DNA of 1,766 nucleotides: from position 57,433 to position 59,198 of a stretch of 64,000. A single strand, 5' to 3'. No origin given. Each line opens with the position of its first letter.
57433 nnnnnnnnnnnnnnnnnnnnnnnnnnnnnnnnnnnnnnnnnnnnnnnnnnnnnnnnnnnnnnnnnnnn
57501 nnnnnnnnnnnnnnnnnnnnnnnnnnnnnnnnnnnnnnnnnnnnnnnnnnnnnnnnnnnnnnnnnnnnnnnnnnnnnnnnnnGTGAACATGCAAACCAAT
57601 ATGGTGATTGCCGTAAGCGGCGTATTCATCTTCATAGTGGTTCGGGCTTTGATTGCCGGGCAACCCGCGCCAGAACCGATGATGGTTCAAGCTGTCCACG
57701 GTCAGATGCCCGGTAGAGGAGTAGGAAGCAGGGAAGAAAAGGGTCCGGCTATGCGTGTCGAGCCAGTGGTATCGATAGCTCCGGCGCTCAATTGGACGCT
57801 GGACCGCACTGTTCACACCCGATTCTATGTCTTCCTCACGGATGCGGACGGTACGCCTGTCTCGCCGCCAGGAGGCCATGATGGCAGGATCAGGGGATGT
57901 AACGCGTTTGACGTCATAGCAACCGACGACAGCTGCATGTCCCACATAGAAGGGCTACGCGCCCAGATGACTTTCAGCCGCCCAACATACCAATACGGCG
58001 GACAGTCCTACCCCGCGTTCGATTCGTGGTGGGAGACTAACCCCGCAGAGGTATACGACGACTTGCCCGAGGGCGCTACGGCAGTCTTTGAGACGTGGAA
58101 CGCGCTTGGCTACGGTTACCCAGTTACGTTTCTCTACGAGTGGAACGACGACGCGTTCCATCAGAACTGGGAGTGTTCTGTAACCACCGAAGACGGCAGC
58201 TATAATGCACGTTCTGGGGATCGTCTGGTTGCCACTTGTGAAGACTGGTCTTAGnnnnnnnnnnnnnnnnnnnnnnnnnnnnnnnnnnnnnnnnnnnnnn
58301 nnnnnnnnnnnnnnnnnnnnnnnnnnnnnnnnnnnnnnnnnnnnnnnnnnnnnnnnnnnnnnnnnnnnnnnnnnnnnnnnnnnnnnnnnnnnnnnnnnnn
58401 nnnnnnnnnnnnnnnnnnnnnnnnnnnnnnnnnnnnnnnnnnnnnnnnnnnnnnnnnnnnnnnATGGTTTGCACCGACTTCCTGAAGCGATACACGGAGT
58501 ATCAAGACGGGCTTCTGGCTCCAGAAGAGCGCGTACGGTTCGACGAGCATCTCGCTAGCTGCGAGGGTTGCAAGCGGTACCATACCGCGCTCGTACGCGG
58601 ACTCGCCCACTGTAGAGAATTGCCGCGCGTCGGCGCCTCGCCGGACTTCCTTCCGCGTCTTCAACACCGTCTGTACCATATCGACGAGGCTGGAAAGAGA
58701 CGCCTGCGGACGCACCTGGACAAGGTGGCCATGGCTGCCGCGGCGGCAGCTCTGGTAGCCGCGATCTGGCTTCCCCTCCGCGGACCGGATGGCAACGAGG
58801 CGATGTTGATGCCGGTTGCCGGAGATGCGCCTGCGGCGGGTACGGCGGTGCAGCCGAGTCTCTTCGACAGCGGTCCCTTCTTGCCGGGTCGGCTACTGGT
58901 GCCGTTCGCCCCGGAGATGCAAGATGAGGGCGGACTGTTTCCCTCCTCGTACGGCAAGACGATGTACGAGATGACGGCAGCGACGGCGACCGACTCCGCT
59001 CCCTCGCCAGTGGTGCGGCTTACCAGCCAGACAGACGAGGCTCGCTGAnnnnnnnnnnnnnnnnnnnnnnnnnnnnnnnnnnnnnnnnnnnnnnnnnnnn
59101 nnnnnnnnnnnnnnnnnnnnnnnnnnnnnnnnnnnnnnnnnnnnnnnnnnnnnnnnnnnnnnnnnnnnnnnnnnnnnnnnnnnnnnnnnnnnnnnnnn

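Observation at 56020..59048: ECF sigma factor and its ZAS anti-sigma split by a 1.8-kb lower-GC insert; 3' end of the sigma gene duplicated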

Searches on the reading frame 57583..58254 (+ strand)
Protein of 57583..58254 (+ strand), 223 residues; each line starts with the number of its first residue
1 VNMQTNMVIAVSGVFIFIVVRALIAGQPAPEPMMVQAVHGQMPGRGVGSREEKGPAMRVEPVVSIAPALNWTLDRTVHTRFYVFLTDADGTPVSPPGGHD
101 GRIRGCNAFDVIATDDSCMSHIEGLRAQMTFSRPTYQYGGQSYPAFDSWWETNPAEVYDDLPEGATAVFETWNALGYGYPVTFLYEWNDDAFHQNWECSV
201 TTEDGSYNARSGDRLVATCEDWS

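Call 5: search_protein_families(library=pfam, proteins=[window:57589-58254:+], max_evalue=0.01)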
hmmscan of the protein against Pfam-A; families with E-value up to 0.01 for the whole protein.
window:57589-58254:+ (221 aa): 0 families

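Call 11: find_homologous_proteins(query=window:57589-58254:+)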
Query window:57589-58254:+ (221 aa): 1 proteins with E <= 0.001 among 378 candidates.
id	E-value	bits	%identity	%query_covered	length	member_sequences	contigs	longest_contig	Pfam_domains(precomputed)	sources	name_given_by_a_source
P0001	4.2e-152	522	100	100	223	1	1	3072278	-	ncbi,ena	-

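Call 13: find_encoding_contigs(protein=P0001, flank=3000, max_places=5)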
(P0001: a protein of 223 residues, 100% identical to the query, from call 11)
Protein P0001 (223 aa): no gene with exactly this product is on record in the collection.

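Call 25: search_protein_representatives(protein=window:57583-58254:+)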
Query: 223 residues. Proteins with E-value up to 0.001 (for the whole library): 3; up to 1e-10: 1; up to 1e-30: 1. The best 3 are listed.
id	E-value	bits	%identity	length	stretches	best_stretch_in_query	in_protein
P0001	3.9e-154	527.3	100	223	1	1-223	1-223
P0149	1.3e-04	38.0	39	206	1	75-203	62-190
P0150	3.0e-04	36.8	34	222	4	98-133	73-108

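Call 33: find_encoding_contigs(protein=P0149, flank=6000, max_places=3)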
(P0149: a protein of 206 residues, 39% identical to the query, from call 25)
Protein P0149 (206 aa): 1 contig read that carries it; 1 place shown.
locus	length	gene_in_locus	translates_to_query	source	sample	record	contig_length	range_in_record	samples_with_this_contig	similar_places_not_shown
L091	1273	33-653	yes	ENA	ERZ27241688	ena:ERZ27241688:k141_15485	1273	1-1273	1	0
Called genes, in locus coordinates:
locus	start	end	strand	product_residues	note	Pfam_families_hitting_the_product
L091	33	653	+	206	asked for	-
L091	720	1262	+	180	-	PF02368:Big_2, PF02369:Big_1 (weak)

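Call 44: find_related_loci(query=A2, collection=viral_contigs, flank=5000)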
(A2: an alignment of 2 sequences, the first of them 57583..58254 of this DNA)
Query A2 (223 aa) in viral_contigs; peptide patterns used: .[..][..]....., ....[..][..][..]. (x = any residue, [..] = any of these).
69 stretches matched a pattern, but none encodes a relative of the query by tblastn (E <= 1e-3).

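Call 49: predict_structure(alignment_id=A2)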
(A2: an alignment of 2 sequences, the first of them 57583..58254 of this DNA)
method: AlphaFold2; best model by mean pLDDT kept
length: 223 residues; sequences in the alignment: 2
mean_pLDDT: 44.8   pTM: 0.49
mean pLDDT of the five models: 44.8, 40.9, 40.6, 31.5, 30.5
residues with pLDDT >= 90: 0; 70-90: 1; 50-70: 95; < 50: 127
segments of 3 or more residues with pLDDT < 50: 1-53, 67-75, 95-123, 130-160, 187-190
pLDDT, mean of each block of 10 residues (from residue 1): 29 28 31 29 31 56 53 51 62 45 28 32 50 36 33 35 59 55 54 60 64 62 57
secondary structure, 60 per line:
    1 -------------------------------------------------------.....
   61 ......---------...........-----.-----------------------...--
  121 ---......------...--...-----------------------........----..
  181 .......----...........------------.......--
elements in order: E56-66 E76-86 E124-129 E136-138 E141-143 E167-174 E179-187 E192-202 E215-221

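Call 52: search_protein_families(library=ncbifam, proteins=[window:57583-58254:+], max_evalue=0.01)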
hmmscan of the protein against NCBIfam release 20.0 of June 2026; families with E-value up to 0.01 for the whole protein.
window:57583-58254:+ (223 aa): 0 families

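Call 60: search_solved_structures(query=A2, max_evalue=1)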
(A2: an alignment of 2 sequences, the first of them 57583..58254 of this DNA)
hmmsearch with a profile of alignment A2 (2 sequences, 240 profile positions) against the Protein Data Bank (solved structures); distinct sequences matched with E-value up to 1: 0.

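Call 61: search_protein_families(library=phrogs, proteins=[window:57583-58254:+, P0149], max_evalue=0.1)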
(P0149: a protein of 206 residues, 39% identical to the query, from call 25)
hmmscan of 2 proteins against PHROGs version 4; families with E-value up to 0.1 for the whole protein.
window:57583-58254:+ (223 aa): 0 families

P0149 (206 aa): 1 family
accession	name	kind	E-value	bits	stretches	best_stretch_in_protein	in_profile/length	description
phrog_35252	-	unknown function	0.058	15.2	0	167-187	58-78/100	-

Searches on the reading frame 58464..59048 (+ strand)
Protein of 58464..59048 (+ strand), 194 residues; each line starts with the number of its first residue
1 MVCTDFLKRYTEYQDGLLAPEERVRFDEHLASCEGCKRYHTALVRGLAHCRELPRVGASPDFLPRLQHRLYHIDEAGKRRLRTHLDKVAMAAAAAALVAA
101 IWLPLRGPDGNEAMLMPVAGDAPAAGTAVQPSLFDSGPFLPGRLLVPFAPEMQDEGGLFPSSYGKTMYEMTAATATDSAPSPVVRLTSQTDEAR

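Call 5: search_protein_families(library=pfam, proteins=[window:58464-59048:+], max_evalue=0.01)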
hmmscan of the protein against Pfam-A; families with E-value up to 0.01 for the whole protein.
window:58464-59048:+ (194 aa): 1 family
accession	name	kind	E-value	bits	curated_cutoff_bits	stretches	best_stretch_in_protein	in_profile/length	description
PF13490.11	zf-HC2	-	8.9e-11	42.1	22.2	1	3-36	1-34/35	Putative zinc-finger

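Call 7: find_encoding_contigs(protein=window:58464-59048:+, flank=10000, max_places=10)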
Protein window:58464-59048:+ (194 aa): 1 contig read that carries it; 1 place shown.
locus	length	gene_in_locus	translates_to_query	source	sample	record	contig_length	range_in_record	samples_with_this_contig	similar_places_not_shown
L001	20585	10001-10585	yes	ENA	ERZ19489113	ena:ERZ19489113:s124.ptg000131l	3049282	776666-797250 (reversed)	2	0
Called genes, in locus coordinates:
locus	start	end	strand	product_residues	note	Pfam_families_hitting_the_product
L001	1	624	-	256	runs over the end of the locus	-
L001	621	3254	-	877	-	-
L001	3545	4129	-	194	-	-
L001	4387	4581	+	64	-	-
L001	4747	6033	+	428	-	PF00675:Peptidase_M16, PF05193:Peptidase_M16_C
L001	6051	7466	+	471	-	PF00675:Peptidase_M16, PF05193:Peptidase_M16_C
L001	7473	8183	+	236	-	PF00293:NUDIX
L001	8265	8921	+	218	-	PF04542:Sigma70_r2, PF08281:Sigma70_r4_2, PF04545:Sigma70_r4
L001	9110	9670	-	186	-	-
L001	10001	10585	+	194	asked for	PF13490:zf-HC2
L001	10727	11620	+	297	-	-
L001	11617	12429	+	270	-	PF05036:SPOR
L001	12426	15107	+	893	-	PF01624:MutS_I, PF05188:MutS_II, PF05192:MutS_III, PF05190:MutS_IV, PF00488:MutS_V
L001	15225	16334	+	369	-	PF01820:Dala_Dala_lig_N, PF02222:ATP-grasp, PF07478:Dala_Dala_lig_C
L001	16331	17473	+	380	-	PF08551:DUF1751 (weak), PF01694:Rhomboid, PF20216:DUF6576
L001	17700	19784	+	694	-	PF00009:GTP_EFTU, PF03144:GTP_EFTU_D2, PF22042:EF-G_D2, PF14492:EFG_III, PF03764:EFG_IV, PF00679:EFG_C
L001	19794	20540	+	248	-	PF20772:TACO1_YebC_N, PF01709:Transcrip_reg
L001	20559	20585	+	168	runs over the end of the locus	PF02075:RuvC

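Call 14: list_cluster_members(proteins=[P0001, window:58464-59048:+])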
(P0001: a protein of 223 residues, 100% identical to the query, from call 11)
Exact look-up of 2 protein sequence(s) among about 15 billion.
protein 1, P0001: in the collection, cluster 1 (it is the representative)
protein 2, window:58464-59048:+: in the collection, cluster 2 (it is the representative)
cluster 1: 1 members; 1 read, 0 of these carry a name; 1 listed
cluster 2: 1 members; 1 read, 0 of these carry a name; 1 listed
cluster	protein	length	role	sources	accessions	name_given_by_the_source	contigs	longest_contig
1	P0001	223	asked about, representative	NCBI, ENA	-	-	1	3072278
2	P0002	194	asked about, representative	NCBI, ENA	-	-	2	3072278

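Call 24: find_homologous_proteins(query=window:58464-59048:+)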
Query window:58464-59048:+ (194 aa): 27 proteins with E <= 0.001 among 1339 candidates.
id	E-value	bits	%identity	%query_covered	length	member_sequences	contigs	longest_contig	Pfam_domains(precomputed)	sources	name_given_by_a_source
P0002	2.9e-126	437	100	100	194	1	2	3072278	PF13490.12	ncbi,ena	-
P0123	2.3e-50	189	54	86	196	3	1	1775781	PF13490.12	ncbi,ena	-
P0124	4.7e-45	172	47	100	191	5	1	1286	PF13490.12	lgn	-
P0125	1.9e-43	167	47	99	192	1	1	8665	PF13490.12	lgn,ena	-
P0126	2.0e-43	166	46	100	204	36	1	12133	PF13490.12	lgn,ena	-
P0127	6.6e-43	165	46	100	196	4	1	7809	PF13490.12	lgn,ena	-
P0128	8.8e-42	161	46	100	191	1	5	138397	PF13490.12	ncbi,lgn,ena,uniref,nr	ncbi:MAG: zf-HC2 domain-containing protein [Gemmatimonadota bacterium]|uniref:zf-HC2 domain-containi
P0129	9.5e-42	161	48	100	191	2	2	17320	PF13490.12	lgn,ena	-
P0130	9.9e-42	161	48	100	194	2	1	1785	PF13490.12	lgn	-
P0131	1.7e-41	160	47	100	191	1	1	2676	PF13490.12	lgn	-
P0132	2.1e-40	157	46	100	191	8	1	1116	PF13490.12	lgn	-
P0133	2.7e-40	156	44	100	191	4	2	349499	PF13490.12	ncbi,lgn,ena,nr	ncbi:MAG: zf-HC2 domain-containing protein [Gemmatimonadetes bacterium]|nr:zf-HC2 domain-containing 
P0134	3.5e-40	156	45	100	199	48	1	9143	PF13490.12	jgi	jgi:hypothetical protein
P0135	5.1e-40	155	44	100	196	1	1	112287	PF13490.12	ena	-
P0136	1.5e-39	154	44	100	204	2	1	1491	PF13490.12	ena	-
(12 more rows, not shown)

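Call 26: find_encoding_contigs(protein=P0123, flank=7000, max_places=2)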
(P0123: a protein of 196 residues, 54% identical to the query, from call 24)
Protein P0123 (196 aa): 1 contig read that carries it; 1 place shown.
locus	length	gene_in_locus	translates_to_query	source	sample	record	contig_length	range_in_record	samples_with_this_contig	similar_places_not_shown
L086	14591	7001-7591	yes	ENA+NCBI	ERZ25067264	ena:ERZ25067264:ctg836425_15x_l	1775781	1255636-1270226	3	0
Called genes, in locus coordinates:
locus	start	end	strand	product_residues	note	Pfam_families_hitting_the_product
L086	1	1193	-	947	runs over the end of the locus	PF02369:Big_1 (faint)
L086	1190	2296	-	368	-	PF02239:Cytochrom_D1 (faint), PF21783:YNCE (faint)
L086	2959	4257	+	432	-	PF00675:Peptidase_M16, PF05193:Peptidase_M16_C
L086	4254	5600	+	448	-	PF00675:Peptidase_M16, PF05193:Peptidase_M16_C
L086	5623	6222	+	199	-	PF00293:NUDIX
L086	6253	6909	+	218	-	PF04542:Sigma70_r2, PF08281:Sigma70_r4_2, PF04545:Sigma70_r4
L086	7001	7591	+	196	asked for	PF13490:zf-HC2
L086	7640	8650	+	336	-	PF06144:DNA_pol3_delta (weak)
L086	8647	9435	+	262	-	PF05036:SPOR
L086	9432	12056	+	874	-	PF01624:MutS_I, PF05188:MutS_II, PF05192:MutS_III, PF05190:MutS_IV, PF00488:MutS_V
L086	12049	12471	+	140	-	PF03544:TonB_C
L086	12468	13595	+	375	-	PF01820:Dala_Dala_lig_N, PF02222:ATP-grasp (weak), PF07478:Dala_Dala_lig_C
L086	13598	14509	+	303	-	PF08551:DUF1751, PF01694:Rhomboid, PF20216:DUF6576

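Call 27: find_encoding_contigs(protein=P0128, flank=7000, max_places=2)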
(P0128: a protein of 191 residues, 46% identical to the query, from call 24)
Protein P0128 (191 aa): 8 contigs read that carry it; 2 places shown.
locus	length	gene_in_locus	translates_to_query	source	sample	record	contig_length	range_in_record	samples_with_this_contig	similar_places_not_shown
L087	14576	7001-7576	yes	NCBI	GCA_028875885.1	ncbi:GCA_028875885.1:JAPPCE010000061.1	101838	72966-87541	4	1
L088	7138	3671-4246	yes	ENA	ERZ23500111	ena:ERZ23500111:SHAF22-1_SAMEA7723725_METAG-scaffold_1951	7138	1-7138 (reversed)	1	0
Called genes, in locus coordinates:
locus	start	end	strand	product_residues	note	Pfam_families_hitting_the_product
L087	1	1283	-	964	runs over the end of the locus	PF02369:Big_1 (faint)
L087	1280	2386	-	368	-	PF21783:YNCE (faint), PF02239:Cytochrom_D1 (faint)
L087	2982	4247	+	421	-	PF00675:Peptidase_M16, PF05193:Peptidase_M16_C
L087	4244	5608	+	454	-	PF00675:Peptidase_M16, PF05193:Peptidase_M16_C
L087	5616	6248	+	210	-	PF00293:NUDIX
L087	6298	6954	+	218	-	PF04542:Sigma70_r2, PF08281:Sigma70_r4_2, PF04545:Sigma70_r4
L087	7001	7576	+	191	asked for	PF13490:zf-HC2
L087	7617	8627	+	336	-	PF06144:DNA_pol3_delta (weak)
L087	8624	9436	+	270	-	PF13174:TPR_6 (faint), PF05036:SPOR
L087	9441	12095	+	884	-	PF01624:MutS_I, PF05188:MutS_II, PF05192:MutS_III, PF05190:MutS_IV, PF00488:MutS_V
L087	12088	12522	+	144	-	PF03544:TonB_C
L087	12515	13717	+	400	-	PF01820:Dala_Dala_lig_N, PF02222:ATP-grasp, PF07478:Dala_Dala_lig_C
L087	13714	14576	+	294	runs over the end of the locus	PF08551:DUF1751, PF01694:Rhomboid, PF20216:DUF6576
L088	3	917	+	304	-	?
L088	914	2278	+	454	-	PF00675:Peptidase_M16, PF05193:Peptidase_M16_C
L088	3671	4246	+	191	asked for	PF13490:zf-HC2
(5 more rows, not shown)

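Call 28: find_encoding_contigs(protein=P0133, flank=7000, max_places=2)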
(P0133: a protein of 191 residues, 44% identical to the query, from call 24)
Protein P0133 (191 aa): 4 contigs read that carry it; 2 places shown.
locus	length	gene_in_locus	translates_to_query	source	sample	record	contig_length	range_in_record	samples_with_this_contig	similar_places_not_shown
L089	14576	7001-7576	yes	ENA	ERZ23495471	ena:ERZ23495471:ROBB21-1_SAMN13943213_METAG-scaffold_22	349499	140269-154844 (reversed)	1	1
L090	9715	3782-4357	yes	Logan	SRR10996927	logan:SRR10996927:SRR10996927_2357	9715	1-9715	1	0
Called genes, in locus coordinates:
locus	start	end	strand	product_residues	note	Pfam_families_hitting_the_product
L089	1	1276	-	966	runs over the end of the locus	PF02369:Big_1 (weak)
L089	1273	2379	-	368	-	PF02239:Cytochrom_D1 (faint), PF21783:YNCE (faint)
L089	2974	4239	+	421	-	PF00675:Peptidase_M16, PF05193:Peptidase_M16_C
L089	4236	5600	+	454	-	PF00675:Peptidase_M16, PF05193:Peptidase_M16_C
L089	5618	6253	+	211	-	PF00293:NUDIX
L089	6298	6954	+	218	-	PF04542:Sigma70_r2, PF08281:Sigma70_r4_2, PF04545:Sigma70_r4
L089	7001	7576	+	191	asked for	PF13490:zf-HC2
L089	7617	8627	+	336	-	PF06144:DNA_pol3_delta (weak)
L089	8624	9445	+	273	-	PF05036:SPOR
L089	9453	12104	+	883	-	PF01624:MutS_I, PF05188:MutS_II, PF05192:MutS_III, PF05190:MutS_IV, PF00488:MutS_V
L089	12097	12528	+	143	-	PF03544:TonB_C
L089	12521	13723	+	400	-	PF01820:Dala_Dala_lig_N, PF02222:ATP-grasp, PF07478:Dala_Dala_lig_C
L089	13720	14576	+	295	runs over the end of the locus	PF08551:DUF1751, PF01694:Rhomboid, PF20216:DUF6576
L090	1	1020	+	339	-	?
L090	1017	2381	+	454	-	PF00675:Peptidase_M16, PF05193:Peptidase_M16_C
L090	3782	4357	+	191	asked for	PF13490:zf-HC2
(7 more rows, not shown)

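Call 52: search_protein_families(library=ncbifam, proteins=[window:58464-59048:+], max_evalue=0.01)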
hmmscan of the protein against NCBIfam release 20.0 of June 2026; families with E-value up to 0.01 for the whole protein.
window:58464-59048:+ (194 aa): 3 families
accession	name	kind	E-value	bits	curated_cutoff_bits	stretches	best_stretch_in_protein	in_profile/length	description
NF052375.1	antisigma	equivalog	8.7e-07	29.2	100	1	13-103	5-103/217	anti-sigma factor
NF052368.1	antisigmaE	subfamily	2.4e-06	27.3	50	1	3-41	4-42/48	anti-sigma factor family protein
TIGR03988.1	antisig_RsrA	equivalog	1.4e-05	25.1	62.5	1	3-40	2-39/77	mycothiol system anti-sigma-R factor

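Call 71: search_protein_families(library=pfam, proteins=[P0123, P0128, P0133], max_evalue=0.01)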
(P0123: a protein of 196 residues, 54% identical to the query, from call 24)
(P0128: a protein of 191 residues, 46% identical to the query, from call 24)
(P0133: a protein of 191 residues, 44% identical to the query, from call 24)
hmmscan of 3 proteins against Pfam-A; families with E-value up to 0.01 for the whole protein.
P0123 (196 aa): 1 family
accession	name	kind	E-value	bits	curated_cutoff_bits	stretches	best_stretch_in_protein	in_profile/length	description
PF13490.11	zf-HC2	-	1.6e-09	38.1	22.2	1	9-43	1-35/35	Putative zinc-finger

P0128 (191 aa): 1 family
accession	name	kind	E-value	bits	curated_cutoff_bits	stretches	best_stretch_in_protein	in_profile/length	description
PF13490.11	zf-HC2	-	3.2e-12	46.7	22.2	1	4-38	1-35/35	Putative zinc-finger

P0133 (191 aa): 1 family
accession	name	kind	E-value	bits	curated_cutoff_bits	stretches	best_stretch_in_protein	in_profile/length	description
PF13490.11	zf-HC2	-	4.1e-12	46.4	22.2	1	4-38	1-35/35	Putative zinc-finger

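Call 78: search_solved_structures(query=window:58464-59048:+, max_evalue=0.1)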
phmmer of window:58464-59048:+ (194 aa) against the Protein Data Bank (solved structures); distinct sequences matched with E-value up to 0.1: 1.
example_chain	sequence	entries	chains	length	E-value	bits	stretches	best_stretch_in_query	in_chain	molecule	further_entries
5wuq_C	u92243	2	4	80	0.0011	22.1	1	12-70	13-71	Anti-sigma-W factor RsiW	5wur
